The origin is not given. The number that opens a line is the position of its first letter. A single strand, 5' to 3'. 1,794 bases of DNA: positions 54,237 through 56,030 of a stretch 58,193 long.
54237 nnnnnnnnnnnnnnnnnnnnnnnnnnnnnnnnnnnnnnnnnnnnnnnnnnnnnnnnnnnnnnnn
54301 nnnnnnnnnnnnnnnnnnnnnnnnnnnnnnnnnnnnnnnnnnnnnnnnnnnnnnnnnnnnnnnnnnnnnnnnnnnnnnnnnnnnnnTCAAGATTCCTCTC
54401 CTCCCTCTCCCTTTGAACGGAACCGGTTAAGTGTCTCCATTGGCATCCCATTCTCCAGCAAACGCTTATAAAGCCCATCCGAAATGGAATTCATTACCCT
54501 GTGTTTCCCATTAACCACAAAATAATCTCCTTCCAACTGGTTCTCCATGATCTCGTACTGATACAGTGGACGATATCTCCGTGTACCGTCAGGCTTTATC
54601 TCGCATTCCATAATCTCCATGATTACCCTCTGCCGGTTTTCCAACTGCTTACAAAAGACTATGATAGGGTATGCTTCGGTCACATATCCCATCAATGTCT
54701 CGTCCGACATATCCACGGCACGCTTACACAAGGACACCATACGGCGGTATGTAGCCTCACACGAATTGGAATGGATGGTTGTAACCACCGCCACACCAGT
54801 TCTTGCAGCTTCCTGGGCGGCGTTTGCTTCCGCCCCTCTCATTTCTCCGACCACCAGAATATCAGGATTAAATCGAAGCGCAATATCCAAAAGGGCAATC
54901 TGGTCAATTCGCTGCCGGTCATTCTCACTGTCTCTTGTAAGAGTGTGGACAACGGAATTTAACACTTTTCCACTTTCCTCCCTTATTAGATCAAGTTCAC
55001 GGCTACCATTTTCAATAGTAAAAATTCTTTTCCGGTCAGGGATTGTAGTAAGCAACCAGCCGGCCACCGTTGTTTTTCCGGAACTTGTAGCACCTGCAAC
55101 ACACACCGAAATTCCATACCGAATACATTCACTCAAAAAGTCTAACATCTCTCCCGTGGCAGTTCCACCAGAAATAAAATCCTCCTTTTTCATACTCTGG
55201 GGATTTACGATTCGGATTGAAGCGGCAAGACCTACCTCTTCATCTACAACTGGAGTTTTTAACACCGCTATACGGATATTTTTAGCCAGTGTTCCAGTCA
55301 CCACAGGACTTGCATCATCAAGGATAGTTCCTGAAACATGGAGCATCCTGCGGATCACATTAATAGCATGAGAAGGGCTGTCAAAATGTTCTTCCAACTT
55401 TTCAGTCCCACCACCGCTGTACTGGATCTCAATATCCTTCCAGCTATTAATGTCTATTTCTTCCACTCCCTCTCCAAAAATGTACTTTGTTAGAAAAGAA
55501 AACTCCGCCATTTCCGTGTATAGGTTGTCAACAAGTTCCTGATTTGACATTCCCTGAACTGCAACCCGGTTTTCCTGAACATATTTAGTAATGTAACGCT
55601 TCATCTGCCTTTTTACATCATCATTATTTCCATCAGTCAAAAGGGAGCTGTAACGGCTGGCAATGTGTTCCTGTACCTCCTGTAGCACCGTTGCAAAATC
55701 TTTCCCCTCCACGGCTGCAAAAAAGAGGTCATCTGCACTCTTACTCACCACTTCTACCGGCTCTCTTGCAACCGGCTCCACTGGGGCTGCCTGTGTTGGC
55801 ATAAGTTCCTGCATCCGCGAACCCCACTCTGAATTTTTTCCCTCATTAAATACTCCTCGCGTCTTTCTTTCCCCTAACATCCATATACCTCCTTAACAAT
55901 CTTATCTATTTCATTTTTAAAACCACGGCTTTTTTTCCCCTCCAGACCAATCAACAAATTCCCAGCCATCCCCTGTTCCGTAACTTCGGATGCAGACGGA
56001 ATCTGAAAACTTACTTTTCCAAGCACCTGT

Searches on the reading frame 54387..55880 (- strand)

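Call 61: search_protein_families(library=pfam, proteins=[window:54387-55880:-], max_evalue=0.001)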
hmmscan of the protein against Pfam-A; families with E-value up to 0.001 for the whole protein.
window:54387-55880:- (497 aa): 1 family
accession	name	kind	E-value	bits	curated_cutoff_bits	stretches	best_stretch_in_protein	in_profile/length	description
PF00437.27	T2SSE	-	7.1e-24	84.6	24.9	1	200-447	90-324/370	Type II/IV secretion system protein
